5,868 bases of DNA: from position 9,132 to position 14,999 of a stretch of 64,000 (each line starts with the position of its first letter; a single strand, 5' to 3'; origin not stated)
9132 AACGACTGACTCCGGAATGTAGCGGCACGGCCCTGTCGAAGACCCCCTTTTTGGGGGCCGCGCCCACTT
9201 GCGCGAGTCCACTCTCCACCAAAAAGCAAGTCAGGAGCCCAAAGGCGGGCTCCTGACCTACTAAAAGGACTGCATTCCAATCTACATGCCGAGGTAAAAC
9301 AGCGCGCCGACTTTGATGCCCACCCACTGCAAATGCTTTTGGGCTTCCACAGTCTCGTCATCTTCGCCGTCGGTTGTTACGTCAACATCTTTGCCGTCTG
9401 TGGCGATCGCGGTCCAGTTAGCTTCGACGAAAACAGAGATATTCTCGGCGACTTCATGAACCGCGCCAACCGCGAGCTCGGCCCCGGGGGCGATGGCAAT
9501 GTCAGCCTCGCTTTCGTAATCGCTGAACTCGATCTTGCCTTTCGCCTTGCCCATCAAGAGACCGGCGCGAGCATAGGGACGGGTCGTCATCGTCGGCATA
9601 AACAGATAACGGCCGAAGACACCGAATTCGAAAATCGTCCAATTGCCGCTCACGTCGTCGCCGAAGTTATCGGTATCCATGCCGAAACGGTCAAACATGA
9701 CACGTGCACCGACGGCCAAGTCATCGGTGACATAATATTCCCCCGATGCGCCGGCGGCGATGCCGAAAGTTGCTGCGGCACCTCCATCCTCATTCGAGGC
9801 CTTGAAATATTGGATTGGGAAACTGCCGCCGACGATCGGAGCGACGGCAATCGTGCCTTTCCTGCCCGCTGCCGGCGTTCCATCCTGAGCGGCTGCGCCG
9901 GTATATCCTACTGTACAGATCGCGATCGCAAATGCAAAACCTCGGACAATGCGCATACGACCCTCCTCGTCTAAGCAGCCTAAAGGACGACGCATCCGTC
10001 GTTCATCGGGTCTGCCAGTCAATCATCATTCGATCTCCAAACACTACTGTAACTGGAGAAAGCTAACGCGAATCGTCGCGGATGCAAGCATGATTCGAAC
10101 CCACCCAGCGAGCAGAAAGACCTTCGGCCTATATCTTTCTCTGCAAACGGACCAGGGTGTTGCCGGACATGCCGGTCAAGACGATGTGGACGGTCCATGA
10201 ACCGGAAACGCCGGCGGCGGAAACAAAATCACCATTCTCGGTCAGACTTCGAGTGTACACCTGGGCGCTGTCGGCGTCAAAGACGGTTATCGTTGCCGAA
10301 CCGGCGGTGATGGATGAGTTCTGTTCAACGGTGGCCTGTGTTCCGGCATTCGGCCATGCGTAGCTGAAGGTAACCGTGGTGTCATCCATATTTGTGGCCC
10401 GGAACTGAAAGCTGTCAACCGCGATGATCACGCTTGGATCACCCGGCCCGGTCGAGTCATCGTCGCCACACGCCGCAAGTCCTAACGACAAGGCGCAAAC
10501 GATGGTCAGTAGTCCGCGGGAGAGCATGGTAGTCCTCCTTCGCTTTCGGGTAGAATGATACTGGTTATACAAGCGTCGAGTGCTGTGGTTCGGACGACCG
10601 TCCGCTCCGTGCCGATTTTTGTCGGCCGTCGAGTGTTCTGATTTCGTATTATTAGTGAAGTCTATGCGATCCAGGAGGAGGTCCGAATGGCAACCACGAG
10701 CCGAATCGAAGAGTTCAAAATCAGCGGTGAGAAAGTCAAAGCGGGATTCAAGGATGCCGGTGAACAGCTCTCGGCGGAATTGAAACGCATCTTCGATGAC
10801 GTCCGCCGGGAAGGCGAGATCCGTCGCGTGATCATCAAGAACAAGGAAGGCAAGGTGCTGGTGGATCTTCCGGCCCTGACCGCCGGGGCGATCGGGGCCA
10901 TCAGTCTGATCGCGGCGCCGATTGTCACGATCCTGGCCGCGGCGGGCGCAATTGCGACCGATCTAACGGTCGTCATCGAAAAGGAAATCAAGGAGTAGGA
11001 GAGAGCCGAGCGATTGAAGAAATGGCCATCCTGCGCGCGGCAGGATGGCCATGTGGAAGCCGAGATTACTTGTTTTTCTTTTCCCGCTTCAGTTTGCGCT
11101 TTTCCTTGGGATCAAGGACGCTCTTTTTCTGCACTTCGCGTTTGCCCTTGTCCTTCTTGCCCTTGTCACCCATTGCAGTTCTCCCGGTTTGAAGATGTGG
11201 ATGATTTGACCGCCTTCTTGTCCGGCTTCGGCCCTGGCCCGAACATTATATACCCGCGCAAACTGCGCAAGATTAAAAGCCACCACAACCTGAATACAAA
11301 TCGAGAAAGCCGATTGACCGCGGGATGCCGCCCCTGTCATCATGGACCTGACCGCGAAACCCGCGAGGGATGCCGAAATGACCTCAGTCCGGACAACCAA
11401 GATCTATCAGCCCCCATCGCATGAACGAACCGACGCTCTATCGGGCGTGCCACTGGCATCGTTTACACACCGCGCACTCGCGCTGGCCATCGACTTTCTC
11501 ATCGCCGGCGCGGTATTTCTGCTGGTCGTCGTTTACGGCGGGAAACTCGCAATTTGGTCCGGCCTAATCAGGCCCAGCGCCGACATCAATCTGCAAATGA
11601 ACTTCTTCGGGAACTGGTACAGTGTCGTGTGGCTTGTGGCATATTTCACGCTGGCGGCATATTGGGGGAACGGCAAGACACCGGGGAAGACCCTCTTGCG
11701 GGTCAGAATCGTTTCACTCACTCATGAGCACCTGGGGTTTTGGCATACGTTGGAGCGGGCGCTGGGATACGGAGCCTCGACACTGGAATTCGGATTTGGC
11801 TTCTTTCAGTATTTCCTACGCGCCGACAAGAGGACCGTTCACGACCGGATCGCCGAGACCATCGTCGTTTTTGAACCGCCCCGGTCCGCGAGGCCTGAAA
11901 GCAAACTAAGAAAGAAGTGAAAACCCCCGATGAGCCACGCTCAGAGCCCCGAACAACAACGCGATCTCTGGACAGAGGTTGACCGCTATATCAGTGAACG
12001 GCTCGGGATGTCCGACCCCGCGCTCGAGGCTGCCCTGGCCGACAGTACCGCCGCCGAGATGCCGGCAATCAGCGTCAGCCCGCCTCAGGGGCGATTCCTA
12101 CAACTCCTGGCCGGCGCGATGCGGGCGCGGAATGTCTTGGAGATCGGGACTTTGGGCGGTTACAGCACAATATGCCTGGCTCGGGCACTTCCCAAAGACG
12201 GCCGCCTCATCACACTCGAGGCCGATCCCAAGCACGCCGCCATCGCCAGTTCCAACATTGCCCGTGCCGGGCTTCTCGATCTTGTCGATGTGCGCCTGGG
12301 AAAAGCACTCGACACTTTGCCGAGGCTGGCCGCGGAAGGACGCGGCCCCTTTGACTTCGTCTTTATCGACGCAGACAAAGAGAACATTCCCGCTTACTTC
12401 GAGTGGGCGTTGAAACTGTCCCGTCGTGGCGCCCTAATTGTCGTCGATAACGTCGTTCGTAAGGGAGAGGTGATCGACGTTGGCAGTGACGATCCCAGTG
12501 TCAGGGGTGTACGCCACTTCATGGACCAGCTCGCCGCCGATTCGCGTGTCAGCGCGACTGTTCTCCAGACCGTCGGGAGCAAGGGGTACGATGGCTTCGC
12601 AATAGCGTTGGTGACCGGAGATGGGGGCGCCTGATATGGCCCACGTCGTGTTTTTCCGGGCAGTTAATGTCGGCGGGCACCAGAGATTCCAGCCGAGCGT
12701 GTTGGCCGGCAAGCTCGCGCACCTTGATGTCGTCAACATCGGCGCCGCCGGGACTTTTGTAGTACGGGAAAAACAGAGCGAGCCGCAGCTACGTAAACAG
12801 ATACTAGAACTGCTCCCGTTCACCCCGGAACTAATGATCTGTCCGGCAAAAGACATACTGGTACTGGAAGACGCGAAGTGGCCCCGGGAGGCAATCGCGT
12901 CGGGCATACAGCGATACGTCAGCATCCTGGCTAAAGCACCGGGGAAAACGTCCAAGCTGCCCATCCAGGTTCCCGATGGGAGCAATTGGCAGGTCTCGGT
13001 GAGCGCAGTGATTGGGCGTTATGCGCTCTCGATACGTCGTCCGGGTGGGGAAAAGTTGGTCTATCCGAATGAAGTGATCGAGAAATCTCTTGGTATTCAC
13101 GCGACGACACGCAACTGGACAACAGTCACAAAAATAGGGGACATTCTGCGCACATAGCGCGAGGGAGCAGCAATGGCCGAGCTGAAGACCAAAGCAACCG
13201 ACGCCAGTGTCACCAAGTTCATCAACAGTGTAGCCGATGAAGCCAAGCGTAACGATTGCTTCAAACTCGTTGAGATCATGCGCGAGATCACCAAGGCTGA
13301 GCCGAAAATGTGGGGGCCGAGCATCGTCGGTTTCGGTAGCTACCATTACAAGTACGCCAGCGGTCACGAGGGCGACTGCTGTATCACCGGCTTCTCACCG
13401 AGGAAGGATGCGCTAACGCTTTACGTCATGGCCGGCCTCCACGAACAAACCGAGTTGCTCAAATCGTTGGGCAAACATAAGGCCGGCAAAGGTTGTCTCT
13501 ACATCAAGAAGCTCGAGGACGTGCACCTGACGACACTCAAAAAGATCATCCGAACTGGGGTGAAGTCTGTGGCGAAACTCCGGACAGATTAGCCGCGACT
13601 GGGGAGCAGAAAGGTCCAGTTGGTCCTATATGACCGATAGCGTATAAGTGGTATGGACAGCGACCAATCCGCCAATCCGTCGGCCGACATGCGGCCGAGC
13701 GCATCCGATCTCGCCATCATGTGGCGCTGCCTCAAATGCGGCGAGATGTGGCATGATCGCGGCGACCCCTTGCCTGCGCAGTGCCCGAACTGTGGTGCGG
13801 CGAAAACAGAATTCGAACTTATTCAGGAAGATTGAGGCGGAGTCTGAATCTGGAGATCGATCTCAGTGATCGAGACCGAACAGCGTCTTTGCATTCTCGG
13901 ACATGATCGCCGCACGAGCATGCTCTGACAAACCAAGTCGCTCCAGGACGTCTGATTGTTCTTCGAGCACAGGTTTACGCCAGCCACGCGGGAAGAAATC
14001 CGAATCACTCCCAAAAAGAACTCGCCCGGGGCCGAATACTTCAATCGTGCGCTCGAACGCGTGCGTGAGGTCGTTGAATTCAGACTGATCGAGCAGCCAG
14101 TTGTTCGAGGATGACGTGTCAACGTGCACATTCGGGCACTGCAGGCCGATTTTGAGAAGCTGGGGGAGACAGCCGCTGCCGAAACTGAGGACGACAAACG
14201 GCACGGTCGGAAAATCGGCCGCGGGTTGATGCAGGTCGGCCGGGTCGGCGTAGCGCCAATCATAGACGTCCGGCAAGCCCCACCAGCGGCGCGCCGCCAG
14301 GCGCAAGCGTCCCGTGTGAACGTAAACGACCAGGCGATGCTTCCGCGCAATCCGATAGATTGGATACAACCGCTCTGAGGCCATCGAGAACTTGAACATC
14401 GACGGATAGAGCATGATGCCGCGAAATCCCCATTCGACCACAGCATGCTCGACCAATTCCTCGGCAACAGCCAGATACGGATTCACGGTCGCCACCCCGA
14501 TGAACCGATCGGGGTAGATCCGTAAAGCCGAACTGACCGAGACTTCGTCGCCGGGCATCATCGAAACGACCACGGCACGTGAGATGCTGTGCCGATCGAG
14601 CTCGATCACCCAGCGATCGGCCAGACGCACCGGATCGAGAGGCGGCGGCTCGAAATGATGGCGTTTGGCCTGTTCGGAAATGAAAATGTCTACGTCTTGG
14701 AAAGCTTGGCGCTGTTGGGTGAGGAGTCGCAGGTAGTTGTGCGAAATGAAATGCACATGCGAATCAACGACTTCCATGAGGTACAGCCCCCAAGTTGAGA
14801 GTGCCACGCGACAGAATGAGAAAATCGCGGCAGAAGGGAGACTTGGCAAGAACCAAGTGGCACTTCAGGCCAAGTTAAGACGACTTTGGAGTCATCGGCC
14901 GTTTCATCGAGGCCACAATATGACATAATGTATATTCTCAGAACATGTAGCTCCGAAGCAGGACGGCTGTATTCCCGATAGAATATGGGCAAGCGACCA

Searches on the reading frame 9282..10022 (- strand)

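Call 29: search_protein_families(library=pfam, proteins=[window:9282-10022:-], max_evalue=0.0001)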
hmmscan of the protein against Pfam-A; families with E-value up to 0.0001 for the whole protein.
window:9282-10022:- (246 aa): 1 family
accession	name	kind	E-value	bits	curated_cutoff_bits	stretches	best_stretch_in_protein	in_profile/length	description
PF13505.12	OMP_b-brl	-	3.6e-08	34.2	28.7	1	64-216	24-165/175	Outer membrane protein beta-barrel domain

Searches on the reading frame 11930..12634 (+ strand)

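Call 29: search_protein_families(library=pfam, proteins=[window:11930-12634:+], max_evalue=0.0001)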
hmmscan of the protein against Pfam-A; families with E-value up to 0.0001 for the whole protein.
window:11930-12634:+ (234 aa): 3 families
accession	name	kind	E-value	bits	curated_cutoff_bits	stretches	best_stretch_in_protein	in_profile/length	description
PF01596.23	Methyltransf_3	-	5.4e-45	153.6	22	1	39-213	17-193/204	O-methyltransferase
PF13578.12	Methyltransf_24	-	3.2e-16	60.6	26.3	1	70-175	1-105/105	Methyltransferase domain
PF01135.25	PCMT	-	1.4e-08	35.2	20.3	1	52-171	61-171/210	Protein-L-isoaspartate(D-aspartate) O-methyltransferase (PCMT)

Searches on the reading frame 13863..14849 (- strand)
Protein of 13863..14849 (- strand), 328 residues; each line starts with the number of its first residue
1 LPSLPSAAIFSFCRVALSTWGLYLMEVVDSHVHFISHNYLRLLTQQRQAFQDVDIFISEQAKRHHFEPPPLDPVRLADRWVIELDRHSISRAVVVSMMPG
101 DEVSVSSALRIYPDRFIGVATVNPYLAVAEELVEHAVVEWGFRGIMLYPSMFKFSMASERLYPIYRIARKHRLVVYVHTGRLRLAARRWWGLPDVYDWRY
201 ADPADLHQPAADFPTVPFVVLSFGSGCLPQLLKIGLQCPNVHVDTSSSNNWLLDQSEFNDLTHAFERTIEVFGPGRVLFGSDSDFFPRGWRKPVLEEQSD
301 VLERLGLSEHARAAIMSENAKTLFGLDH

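Call 29: search_protein_families(library=pfam, proteins=[window:13863-14849:-], max_evalue=0.0001)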
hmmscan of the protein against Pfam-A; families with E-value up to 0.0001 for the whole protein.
window:13863-14849:- (328 aa): 1 family
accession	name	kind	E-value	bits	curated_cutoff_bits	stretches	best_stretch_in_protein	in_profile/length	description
PF04909.20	Amidohydro_2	-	4.6e-29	102.5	26.4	1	28-326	1-289/289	Amidohydrolase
